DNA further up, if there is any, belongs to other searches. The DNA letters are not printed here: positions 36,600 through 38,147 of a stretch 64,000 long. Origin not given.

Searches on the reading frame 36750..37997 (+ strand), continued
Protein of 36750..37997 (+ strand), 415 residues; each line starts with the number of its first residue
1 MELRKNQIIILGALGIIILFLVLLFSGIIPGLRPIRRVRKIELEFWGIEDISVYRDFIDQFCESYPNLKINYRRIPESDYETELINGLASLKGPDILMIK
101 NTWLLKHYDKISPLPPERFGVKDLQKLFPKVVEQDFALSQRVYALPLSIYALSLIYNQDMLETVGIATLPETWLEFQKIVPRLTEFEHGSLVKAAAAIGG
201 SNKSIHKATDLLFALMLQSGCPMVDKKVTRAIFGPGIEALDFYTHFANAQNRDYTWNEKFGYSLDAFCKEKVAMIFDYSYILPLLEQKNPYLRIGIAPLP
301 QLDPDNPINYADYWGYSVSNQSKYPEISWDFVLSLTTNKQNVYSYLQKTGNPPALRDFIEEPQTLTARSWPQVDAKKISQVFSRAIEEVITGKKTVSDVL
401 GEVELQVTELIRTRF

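Call 71: search_protein_families(library=pfam, proteins=[L052:1085-4342:-, L087:3373-5169:-, L048:1069-3171:+, L089:5634-8411:+, L021:8494-10581:-, L039:19361-21301:+, L089:19734-21359:+], max_evalue=0.00001)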
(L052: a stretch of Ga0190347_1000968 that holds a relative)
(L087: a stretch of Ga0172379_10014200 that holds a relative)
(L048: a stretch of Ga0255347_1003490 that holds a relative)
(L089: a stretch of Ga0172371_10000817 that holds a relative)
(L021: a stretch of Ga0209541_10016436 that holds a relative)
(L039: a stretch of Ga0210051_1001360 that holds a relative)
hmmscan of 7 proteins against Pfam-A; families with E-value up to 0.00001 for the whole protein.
L052:1085-4342:- (1086 aa): 15 families
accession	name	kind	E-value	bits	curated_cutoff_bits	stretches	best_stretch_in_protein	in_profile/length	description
PF00437.27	T2SSE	-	3.2e-224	743.9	24.9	2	234-632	9-370/370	Type II/IV secretion system protein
PF25199.1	nSTAND_NTPase5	-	1.7e-11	44.6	34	0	367-423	29-87/145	Novel STAND NTPase 5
PF13401.12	AAA_22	-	7.7e-11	42.9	27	0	376-409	3-39/130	AAA domain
PF05157.20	MshEN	-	1.9e-08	34.6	23.1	1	106-190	1-83/90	MshEN domain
PF20720.3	nSTAND3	-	2.8e-08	34.1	27.2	0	376-418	15-57/155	Novel STAND NTPase 3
PF13173.12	AAA_14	-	3.4e-08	34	27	0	380-423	4-48/129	AAA domain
PF04851.21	ResIII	-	7.9e-08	32.8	22.5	0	812-860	9-59/164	Type III restriction enzyme, res subunit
PF12775.13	AAA_7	-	2.6e-07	30.8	25.8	0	377-412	32-67/181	P-loop containing dynein motor region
PF00004.35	AAA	-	5.5e-07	30.5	21.2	0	381-411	1-28/131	ATPase family associated with various cellular activities (AAA)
PF13191.12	AAA_16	-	2.7e-06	28.4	32.6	0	815-897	9-84/167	AAA ATPase domain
PF00005.33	ABC_tran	-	5.4e-06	27.5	25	0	383-418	16-51/137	ABC transporter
PF13238.12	AAA_18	-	5.8e-06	27.2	29.4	0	381-404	1-24/128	AAA domain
PF02492.25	cobW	-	8.4e-06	25.9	20.7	0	381-411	3-34/180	CobW/HypB/UreG, nucleotide-binding domain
PF13555.12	AAA_29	-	9e-06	25.8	27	0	376-402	20-46/61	P-loop containing region of AAA domain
PF03215.21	Rad17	-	9.8e-06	26.1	23.8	0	807-851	20-70/186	Rad17 P-loop domain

L087:3373-5169:- (599 aa): 6 families
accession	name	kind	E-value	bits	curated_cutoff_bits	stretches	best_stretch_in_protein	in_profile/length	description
PF00009.33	GTP_EFTU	-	4.6e-37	127.9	26.5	1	108-264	5-183/188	Elongation factor Tu GTP binding domain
PF11987.13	IF-2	-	2e-35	121.6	27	1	378-489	6-117/117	Translation-initiation factor 2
PF22042.2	EF-G_D2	-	1.4e-18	67.2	27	1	282-358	4-83/84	Elongation factor G domain 2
PF01926.29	MMR_HSR1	-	7.4e-14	52.3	21.9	1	109-214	2-113/113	50S ribosome-binding GTPase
PF04760.21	IF2_N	-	7.4e-09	35.7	25.3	1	22-71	3-53/53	Translation initiation factor IF-2, N-terminal region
PF03144.31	GTP_EFTU_D2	-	9.3e-07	29.6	30.3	0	294-344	1-57/73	Elongation factor Tu domain 2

L048:1069-3171:+ (701 aa): 8 families
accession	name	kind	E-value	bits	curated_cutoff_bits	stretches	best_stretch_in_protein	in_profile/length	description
PF17191.10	RecG_wedge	-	7.6e-25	87.8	23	1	15-179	1-159/162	RecG wedge domain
PF00270.35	DEAD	-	3.1e-24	86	26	1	271-442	1-163/167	DEAD/DEAH box helicase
PF00271.37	Helicase_C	-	2.4e-19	70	23.5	1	477-594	4-108/110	Helicase conserved C-terminal domain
PF04851.21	ResIII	-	3.8e-17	63.1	22.5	1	268-438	2-162/164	Type III restriction enzyme, res subunit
PF19833.4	RecG_dom3_C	-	1.5e-09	38.2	26.8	1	624-682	3-63/87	ATP-dependent DNA helicase RecG, domain 3, C-terminal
PF01336.31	tRNA_anti-codon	-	4.6e-07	30.1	27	1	68-132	2-63/75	OB-fold nucleic acid binding domain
PF00176.29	SNF2-rel_dom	-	9.7e-07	28.6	24.9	1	277-444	4-169/290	SNF2-related domain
PF22590.2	Cas3-like_C_2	-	5.1e-06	27.1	27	0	507-594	11-103/106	CRISPR-associated nuclease/helicase Cas3, C-terminal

L089:5634-8411:+ (926 aa): 3 families
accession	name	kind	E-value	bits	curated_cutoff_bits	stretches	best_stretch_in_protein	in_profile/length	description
PF02463.25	SMC_N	-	4.6e-56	190.1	40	1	44-910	1-219/220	RecF/RecN/SMC N terminal domain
PF13304.12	AAA_21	-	1.9e-12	48.3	27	1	75-165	1-111/304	AAA domain, putative AbiEii toxin, Type IV TA system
PF13476.12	AAA_23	-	2.4e-06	28.8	27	1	47-360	1-201/201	AAA domain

L021:8494-10581:- (696 aa): 4 families
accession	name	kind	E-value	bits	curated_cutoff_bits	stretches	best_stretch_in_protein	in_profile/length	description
PF00133.28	tRNA-synt_1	-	3.3e-117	392.2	22.7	2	17-423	2-245/414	tRNA synthetases class I (I, L, M and V)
PF08264.19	Anticodon_1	-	3e-29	102.2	25.1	1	595-696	1-106/148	Anticodon-binding domain of tRNA ligase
PF09334.17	tRNA-synt_1g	-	1.1e-27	97.2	20.1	2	351-561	167-373/391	tRNA synthetases class I (M)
PF13603.12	tRNA-synt_1_2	-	3e-10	40.3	25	1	249-308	85-144/185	Leucyl-tRNA synthetase, editing domain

L039:19361-21301:+ (647 aa): 1 family
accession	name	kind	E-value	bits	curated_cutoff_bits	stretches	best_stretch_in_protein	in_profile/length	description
PF01935.23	DUF87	-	1.9e-08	35.1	23.2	1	413-490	23-94/220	Helicase HerA, central domain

L089:19734-21359:+ (542 aa): 5 families
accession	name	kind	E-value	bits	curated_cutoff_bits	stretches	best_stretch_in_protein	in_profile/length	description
PF02421.24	FeoB_N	-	1e-56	191.3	27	1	15-167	2-154/156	Ferrous iron transport protein B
PF07670.19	Gate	-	2e-20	73.6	29.6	1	360-453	4-104/104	Nucleoside recognition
PF17910.6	FeoB_Cyto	-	4.6e-18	65.9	23.4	1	184-273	1-90/90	FeoB cytosolic helical domain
PF01926.29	MMR_HSR1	-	4.3e-15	56.2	21.9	1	16-126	2-112/113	50S ribosome-binding GTPase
PF07664.17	FeoB_C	-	1.4e-14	54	26.6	1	459-508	1-52/54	Ferrous iron transport protein B C terminus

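Call 73: search_protein_families(library=pfam, proteins=[L039:13892-14410:+, L039:16399-17358:+, L039:17618-18610:+, L039:18731-19189:+, L039:19361-21301:+], max_evalue=0.01)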
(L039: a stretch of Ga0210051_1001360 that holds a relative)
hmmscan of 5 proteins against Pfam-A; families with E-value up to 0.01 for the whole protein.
L039:13892-14410:+ (172 aa): 1 family
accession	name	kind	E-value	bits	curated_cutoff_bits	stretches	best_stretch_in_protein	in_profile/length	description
PF00293.34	NUDIX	-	1.6e-12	48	21.1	1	38-155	4-123/134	NUDIX domain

L039:16399-17358:+ (319 aa): 1 family
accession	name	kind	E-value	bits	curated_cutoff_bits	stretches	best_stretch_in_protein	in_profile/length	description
PF01063.24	Aminotran_4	-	9.1e-45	153.6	28.5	1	34-279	1-223/223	Amino-transferase class IV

L039:17618-18610:+ (330 aa): 2 families
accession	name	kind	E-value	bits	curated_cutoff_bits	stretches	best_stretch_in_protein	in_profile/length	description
PF01262.27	AlaDh_PNT_C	-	6.2e-43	147.1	23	1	211-327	88-203/214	Alanine dehydrogenase/PNT, C-terminal domain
PF05222.21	AlaDh_PNT_N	-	4.7e-35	121.2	30.4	1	4-138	1-136/136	Alanine dehydrogenase/PNT, N-terminal domain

L039:18731-19189:+ (152 aa): 0 families

L039:19361-21301:+ (647 aa): 6 families
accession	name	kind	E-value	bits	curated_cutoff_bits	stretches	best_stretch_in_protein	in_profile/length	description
PF01935.23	DUF87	-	1.9e-08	35.1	23.2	1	413-490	23-94/220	Helicase HerA, central domain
PF10412.15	TrwB_AAD_bind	-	6.9e-05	22.3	20.5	1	410-456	12-58/387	Type IV secretion-system coupling protein DNA-binding domain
PF02534.20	T4SS-DNA_transf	-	0.00015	21.2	20.1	1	411-532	43-158/468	Type IV secretory system Conjugative DNA transfer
PF11468.13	PTase_Orf2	-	0.001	19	22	1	98-165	206-276/287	Aromatic prenyltransferase Orf2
PF01580.24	FtsK_SpoIIIE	-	0.0015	18.5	24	1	403-435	31-61/221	FtsK/SpoIIIE family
PF25199.1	nSTAND_NTPase5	-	0.0037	17.5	34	0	405-476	30-106/145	Novel STAND NTPase 5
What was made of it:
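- One relative (L039) has a DUF87/TrwB-like ATPase 8 kb from the array (calls 71, 73).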

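Call 91: find_homologous_proteins(query=A3, max_evalue=1e-60)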
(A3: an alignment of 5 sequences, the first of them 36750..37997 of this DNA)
Query A3 (5 sequences) (415 aa, profile of the alignment): 293 proteins with E <= 1e-60 among 8000 candidates; the best 120 are listed.
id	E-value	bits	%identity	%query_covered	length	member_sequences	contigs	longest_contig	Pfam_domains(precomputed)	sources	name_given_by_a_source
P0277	5.5e-220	749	33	99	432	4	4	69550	PF13416.12,PF01547.31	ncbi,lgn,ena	-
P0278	5.9e-218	742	32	99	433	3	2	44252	PF13416.12,PF01547.31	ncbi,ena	ncbi:MAG: extracellular solute-binding protein [Patescibacteria group bacterium]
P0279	3.8e-215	733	33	99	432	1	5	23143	PF01547.31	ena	-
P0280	5.4e-213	725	33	99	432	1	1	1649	PF13416.12,PF01547.31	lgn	-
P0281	5.8e-211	719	32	99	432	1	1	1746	PF13416.12,PF01547.31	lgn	-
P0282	2.7e-207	707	32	99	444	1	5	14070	PF13416.12,PF01547.31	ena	-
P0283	4.9e-207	706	32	99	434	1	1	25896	PF13416.12,PF01547.31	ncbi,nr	ncbi:extracellular solute-binding protein [Candidatus Azambacteria bacterium]|nr:extracellular solut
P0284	1.7e-205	701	31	99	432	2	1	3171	PF13416.12,PF01547.31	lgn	-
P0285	8.7e-205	698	33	99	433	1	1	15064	PF13416.12,PF01547.31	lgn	-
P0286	9.5e-205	698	32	97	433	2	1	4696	PF13416.12,PF01547.31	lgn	-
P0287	2.4e-204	697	33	99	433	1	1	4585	PF13416.12,PF01547.31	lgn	-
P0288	3.2e-204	697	32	99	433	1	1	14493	PF13416.12,PF01547.31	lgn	-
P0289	1.4e-203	694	32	99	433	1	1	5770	PF13416.12,PF01547.31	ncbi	-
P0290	1.7e-188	645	32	99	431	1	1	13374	PF13416.12,PF01547.31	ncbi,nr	ncbi:MAG: extracellular solute-binding protein [Candidatus Azambacteria bacterium]|nr:extracellular 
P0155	1.0e-181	622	100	100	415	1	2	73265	PF13416.12,PF01547.31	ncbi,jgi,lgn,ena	-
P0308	4.1e-138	479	52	92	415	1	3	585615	PF13416.12,PF01547.31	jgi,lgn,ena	jgi:ABC-type glycerol-3-phosphate transport system substrate-binding protein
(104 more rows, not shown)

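Call 92: find_encoding_contigs(protein=P0308, flank=10000, max_places=1)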
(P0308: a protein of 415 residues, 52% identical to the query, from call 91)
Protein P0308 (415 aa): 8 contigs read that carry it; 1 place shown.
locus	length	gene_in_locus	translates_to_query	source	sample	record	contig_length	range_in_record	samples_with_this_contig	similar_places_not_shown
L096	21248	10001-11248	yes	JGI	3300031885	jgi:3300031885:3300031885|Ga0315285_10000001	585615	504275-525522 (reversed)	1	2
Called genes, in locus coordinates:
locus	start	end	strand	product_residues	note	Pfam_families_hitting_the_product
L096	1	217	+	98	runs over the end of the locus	-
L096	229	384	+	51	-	-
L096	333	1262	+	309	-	PF02899:Phage_int_SAM_1, PF13102:Phage_int_SAM_5, PF00589:Phage_integrase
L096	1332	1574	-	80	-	-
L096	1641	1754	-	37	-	-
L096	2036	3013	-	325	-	PF01820:Dala_Dala_lig_N, PF02655:ATP-grasp_3, PF07478:Dala_Dala_lig_C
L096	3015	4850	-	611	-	PF06480:FtsH_ext, PF00004:AAA, PF17862:AAA_lid_3, PF01434:Peptidase_M41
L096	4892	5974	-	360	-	PF00575:S1 (weak), PF23459:S1_RRP5 (faint), PF00575:S1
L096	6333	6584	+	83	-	-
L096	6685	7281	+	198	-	PF13483:Lactamase_B_3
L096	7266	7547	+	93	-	-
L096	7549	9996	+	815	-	PF00521:DNA_topoisoIV, PF03989:DNA_gyraseA_C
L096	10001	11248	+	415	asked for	PF01547:SBP_bac_1, PF13416:SBP_bac_8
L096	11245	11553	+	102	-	PF18895:T4SS_pilin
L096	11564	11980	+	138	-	PF04956:TrbC (weak), PF18895:T4SS_pilin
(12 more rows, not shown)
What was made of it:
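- The closest relative has the identical layout with three pilins (call 92).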
